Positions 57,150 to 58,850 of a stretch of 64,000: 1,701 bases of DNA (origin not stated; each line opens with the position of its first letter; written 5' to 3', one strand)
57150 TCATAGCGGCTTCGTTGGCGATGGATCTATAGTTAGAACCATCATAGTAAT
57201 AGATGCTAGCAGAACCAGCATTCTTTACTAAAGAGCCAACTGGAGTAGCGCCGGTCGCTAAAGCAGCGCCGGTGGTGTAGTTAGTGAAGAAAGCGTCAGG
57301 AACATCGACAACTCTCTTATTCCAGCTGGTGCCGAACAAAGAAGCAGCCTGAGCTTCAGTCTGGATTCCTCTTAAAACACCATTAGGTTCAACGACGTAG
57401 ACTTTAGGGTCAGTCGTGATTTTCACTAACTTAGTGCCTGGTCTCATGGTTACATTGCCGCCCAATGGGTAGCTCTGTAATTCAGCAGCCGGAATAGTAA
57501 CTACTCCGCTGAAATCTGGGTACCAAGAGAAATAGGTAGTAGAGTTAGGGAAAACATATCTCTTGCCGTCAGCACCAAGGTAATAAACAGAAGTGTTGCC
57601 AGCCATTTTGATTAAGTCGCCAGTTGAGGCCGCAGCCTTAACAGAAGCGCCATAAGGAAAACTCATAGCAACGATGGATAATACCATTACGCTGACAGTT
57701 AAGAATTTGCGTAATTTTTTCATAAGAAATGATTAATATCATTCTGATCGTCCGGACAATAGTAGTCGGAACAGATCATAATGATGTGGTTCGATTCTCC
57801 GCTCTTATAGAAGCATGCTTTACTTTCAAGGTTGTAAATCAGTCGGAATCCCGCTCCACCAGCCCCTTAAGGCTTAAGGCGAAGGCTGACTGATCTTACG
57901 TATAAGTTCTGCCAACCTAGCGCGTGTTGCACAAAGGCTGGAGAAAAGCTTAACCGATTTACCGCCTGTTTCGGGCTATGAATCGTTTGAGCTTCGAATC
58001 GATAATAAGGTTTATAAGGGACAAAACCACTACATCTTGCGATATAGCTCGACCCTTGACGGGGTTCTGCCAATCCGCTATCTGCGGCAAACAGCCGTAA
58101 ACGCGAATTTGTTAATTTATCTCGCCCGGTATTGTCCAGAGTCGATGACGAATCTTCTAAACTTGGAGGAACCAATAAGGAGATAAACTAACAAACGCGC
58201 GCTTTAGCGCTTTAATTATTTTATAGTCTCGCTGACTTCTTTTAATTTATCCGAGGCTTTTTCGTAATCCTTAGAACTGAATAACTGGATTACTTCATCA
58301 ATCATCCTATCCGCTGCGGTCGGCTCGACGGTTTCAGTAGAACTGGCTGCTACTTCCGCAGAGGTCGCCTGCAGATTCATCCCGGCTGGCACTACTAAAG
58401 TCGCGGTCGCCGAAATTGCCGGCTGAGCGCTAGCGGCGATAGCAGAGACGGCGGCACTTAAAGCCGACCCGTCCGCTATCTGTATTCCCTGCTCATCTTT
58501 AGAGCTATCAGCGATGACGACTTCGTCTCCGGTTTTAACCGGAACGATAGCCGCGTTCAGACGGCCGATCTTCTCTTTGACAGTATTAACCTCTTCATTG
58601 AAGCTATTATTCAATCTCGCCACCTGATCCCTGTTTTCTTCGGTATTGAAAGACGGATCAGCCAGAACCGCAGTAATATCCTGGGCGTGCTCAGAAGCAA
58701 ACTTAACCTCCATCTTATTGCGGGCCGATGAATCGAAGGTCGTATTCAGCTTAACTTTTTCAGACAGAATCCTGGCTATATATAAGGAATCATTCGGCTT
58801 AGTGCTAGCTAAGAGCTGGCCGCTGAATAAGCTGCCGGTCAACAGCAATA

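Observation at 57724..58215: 492-nt noncoding leader between the sigma/anti-sigma pair and the S-layer-like gene, with internal repeats and tRNA/tmRNA-like strings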

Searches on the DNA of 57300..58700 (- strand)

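Call 6: search_rna_families(source=window, start=57300, end=58700, threshold=evalue, max_evalue=10, show_alignments=4)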
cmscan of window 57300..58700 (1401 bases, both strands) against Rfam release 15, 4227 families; matches with E-value up to 10: 3.
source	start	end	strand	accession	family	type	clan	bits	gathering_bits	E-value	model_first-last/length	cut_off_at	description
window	57945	57995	-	RF04300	mir-39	Gene; miRNA;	CL00088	26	62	0.035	1-74/74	no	mir-39 microRNA precursor family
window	58186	58238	-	RF03152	RAGATH-1-hammerhead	Gene; ribozyme;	-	18.8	56.3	3.9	1-77/77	no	RAGATH-1 hammerhead ribozyme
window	57371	57396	+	RF01350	CRISPR-DR41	Gene; CRISPR;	-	17.7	36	2.9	1-29/29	no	CRISPR RNA direct repeat element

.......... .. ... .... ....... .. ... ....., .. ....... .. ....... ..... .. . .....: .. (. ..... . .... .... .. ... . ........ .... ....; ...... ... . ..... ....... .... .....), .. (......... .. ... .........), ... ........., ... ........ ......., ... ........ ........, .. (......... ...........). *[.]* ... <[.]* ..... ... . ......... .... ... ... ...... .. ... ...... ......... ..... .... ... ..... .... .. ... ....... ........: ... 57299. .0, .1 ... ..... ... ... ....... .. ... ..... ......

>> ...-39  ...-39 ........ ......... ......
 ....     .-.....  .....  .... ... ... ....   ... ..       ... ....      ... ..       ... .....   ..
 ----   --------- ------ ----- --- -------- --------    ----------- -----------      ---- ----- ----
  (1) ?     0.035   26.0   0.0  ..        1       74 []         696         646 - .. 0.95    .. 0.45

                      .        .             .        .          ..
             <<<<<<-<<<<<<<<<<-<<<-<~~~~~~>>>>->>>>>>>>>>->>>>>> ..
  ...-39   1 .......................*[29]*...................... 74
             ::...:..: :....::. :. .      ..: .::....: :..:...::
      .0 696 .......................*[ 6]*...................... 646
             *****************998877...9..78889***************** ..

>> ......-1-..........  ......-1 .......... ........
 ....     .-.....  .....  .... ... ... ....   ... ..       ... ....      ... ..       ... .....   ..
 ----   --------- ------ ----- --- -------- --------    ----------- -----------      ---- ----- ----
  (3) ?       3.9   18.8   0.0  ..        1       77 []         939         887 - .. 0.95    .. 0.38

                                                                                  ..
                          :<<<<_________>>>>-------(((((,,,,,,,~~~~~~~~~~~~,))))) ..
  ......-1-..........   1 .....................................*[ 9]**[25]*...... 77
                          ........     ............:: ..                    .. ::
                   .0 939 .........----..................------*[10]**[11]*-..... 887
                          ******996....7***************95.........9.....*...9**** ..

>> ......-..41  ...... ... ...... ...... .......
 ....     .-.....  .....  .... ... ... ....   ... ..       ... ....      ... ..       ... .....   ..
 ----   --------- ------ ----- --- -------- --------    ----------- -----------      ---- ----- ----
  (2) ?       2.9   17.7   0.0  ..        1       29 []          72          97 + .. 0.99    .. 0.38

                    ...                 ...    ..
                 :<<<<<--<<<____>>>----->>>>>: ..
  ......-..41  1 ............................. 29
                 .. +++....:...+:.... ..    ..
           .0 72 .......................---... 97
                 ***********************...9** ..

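Call 66: build_rna_model(alignment_id=A2, structure=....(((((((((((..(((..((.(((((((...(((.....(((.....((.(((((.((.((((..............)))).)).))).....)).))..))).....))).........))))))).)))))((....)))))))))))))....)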
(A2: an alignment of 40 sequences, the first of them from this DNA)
Model R1 built from alignment A2 (40 sequences, 160 columns); structure: as given.
model positions 139; base pairs 44; branch points 1; effective number of sequences 1.76; information 0.59 bits per position. Calibrated on 0.2 Mb of random sequence (short: E-values are rough).
structure used (alignment columns):
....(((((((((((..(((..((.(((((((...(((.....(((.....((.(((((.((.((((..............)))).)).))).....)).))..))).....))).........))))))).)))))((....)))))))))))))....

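Call 67: search_with_rna_model(model_id=R1, sources=[L138, L140, L141, L142, L143, L035, L036, L037, L030], filters=off, max_evalue=10, show_alignments=3)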
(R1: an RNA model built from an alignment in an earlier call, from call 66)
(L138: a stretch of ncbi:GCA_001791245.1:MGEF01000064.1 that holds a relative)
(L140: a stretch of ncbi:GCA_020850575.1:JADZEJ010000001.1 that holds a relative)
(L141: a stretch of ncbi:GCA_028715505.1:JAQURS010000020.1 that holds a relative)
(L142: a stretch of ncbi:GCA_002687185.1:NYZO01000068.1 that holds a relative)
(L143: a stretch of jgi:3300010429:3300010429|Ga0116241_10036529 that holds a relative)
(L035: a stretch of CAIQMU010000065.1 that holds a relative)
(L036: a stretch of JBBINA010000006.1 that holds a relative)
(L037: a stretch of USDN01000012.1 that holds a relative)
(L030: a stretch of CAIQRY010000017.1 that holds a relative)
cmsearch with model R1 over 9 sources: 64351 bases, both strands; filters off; matches with E-value up to 10: 36.
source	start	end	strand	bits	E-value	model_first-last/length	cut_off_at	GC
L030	1238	1348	+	12.4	0.29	1-139/139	no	0.41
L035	5450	5519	-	11.5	0.52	35-103/139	no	0.24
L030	4891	4932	+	11.4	0.54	1-139/139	no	0.19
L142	705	732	+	11.1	0.66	1-139/139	no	0.32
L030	4895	4928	-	10.5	0.93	1-139/139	no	0.21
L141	793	910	-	10.1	1.2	1-139/139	no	0.47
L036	5187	5224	-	10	1.3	1-139/139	no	0.26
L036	5187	5224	+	9.9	1.3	1-139/139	no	0.26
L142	1364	1397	-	9.9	1.3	1-139/139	no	0.15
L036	3946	4076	+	9.5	1.7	1-139/139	no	0.34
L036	994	1025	-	9.1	2.2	1-139/139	no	0.31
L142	1368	1393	+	9.1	2.2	1-139/139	no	0.15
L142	705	732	-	9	2.3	1-139/139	no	0.32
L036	1417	1463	+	9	2.3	1-139/139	no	0.43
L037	4542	4581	+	9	2.3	1-139/139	no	0.32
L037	4542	4581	-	8.8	2.6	1-139/139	no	0.32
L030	4957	4990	-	8.5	3.1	1-139/139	no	0.15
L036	3561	3645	+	8.5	3.2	1-139/139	no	0.28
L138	8469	8546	-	8.4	3.3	29-107/139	no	0.32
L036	9330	9412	+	8.4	3.3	1-139/139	no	0.43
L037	2793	2852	+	8.3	3.6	1-139/139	no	0.55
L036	1417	1463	-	8.2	3.7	1-139/139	no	0.43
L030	4519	4558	+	8.1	4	1-139/139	no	0.45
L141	1515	1559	+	8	4.2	1-139/139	no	0.4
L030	4957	4990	+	7.8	4.9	1-139/139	no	0.15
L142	2049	2079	+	7.7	5.1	1-139/139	no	0.42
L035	5462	5509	+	7.5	5.6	1-139/139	no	0.29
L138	5230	5268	-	7.4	6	49-87/139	no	0.44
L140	604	652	+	7.4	6.1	1-139/139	no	0.43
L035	2972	3095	+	7.2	7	1-139/139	no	0.44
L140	801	845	+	6.9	8.1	1-139/139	no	0.47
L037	7692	7737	-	6.9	8.2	44-90/139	no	0.46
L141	3659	3693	+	6.9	8.2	1-139/139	no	0.54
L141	1515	1559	-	6.8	8.7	1-139/139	no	0.4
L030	2454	2554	-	6.8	8.8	1-139/139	no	0.28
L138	365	411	+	6.6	9.9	1-139/139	no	0.57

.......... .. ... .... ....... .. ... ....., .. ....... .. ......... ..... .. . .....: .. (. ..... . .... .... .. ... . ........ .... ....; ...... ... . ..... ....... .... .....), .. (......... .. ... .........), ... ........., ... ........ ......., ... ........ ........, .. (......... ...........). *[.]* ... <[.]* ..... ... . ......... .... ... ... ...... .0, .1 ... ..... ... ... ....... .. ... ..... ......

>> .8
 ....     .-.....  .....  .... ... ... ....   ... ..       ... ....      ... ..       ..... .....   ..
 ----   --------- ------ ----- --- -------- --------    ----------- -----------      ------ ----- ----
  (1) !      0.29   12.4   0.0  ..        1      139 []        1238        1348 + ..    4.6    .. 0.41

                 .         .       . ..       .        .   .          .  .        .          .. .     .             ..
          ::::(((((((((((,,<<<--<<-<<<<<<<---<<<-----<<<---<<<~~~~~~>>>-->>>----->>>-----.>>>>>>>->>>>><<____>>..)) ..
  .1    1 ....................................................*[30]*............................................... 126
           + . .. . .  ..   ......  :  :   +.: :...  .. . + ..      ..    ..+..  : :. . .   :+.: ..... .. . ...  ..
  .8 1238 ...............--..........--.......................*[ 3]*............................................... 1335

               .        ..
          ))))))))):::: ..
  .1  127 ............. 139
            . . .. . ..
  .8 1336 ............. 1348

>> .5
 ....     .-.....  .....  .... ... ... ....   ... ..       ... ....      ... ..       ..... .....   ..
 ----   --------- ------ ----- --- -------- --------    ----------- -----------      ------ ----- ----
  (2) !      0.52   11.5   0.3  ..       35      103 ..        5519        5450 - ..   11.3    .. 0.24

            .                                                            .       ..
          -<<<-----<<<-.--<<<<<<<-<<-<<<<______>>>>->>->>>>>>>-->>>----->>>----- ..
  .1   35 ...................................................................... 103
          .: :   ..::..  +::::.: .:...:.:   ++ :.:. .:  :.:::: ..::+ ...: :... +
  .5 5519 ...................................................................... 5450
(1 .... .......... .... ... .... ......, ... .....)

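Call 68: search_with_rna_model(model_id=R1, source=window, filters=off, max_evalue=10)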
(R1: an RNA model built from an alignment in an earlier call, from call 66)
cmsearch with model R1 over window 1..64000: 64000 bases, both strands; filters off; matches with E-value up to 10: 38.
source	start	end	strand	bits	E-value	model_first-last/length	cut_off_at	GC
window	57830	57966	-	145.2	3e-36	1-139/139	no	0.51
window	57830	57966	+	19.5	0.0039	1-139/139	no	0.51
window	49557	49593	+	12.4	0.29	1-139/139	no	0.27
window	49557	49593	-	11.8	0.41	1-139/139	no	0.27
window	28613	28659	-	10.7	0.82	1-139/139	no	0.43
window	26606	26644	+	10.6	0.87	1-139/139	no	0.28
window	54132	54165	+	10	1.3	1-139/139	no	0.59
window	54178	54206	+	9.7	1.5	1-139/139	no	0.14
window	26606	26644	-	9.6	1.6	1-139/139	no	0.28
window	23195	23261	+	9.6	1.6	1-139/139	no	0.37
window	28613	28659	+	9.5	1.7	1-139/139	no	0.43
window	54132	54165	-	9.4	1.8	1-139/139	no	0.59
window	54178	54206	-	9.4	1.8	1-139/139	no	0.14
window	30649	30763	-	9.2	2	1-139/139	no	0.41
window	13112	13147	+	9.2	2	1-139/139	no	0.25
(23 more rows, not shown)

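Call 84: build_rna_model(alignment_id=A3)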
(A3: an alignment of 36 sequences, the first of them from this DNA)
Model R2 built from alignment A3 (36 sequences, 91 columns); structure: RNAalifold consensus.
model positions 59; base pairs 13; branch points 0; effective number of sequences 17.86; information 0.946 bits per position. Calibrated on 0.2 Mb of random sequence (short: E-values are rough).
structure used (alignment columns):
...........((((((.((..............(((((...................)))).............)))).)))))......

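Call 85: search_with_rna_model(model_id=R2, sources=[L140, L141, L142, L143, L146, L138, L144, L145], filters=off, max_evalue=5, show_alignments=6)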
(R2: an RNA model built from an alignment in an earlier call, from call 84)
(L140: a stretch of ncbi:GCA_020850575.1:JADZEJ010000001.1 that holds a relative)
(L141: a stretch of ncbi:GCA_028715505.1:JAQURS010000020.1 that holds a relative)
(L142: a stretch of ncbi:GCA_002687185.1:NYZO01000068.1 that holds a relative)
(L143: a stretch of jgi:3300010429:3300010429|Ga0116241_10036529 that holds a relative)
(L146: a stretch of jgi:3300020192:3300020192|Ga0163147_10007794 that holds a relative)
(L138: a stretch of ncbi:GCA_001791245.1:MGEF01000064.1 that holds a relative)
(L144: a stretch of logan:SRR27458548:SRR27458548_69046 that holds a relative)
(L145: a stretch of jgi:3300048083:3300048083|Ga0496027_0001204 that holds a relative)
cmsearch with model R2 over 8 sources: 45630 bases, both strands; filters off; matches with E-value up to 5: 9.
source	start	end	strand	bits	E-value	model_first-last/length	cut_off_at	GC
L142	3879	3921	+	15.2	0.016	1-59/59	no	0.33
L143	1942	1988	+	15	0.018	8-54/59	no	0.62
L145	4687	4758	+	10.2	0.77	1-59/59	no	0.61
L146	2871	2908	+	9.3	1.6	15-47/59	no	0.68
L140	3876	3905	+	9.2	1.7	18-46/59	no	0.57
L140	858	897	-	8.4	3.1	1-59/59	no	0.45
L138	6344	6383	-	8.3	3.4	1-59/59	no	0.43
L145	3813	3838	+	8.2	3.7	1-59/59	no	0.58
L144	2090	2147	+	8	4.2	1-59/59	no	0.19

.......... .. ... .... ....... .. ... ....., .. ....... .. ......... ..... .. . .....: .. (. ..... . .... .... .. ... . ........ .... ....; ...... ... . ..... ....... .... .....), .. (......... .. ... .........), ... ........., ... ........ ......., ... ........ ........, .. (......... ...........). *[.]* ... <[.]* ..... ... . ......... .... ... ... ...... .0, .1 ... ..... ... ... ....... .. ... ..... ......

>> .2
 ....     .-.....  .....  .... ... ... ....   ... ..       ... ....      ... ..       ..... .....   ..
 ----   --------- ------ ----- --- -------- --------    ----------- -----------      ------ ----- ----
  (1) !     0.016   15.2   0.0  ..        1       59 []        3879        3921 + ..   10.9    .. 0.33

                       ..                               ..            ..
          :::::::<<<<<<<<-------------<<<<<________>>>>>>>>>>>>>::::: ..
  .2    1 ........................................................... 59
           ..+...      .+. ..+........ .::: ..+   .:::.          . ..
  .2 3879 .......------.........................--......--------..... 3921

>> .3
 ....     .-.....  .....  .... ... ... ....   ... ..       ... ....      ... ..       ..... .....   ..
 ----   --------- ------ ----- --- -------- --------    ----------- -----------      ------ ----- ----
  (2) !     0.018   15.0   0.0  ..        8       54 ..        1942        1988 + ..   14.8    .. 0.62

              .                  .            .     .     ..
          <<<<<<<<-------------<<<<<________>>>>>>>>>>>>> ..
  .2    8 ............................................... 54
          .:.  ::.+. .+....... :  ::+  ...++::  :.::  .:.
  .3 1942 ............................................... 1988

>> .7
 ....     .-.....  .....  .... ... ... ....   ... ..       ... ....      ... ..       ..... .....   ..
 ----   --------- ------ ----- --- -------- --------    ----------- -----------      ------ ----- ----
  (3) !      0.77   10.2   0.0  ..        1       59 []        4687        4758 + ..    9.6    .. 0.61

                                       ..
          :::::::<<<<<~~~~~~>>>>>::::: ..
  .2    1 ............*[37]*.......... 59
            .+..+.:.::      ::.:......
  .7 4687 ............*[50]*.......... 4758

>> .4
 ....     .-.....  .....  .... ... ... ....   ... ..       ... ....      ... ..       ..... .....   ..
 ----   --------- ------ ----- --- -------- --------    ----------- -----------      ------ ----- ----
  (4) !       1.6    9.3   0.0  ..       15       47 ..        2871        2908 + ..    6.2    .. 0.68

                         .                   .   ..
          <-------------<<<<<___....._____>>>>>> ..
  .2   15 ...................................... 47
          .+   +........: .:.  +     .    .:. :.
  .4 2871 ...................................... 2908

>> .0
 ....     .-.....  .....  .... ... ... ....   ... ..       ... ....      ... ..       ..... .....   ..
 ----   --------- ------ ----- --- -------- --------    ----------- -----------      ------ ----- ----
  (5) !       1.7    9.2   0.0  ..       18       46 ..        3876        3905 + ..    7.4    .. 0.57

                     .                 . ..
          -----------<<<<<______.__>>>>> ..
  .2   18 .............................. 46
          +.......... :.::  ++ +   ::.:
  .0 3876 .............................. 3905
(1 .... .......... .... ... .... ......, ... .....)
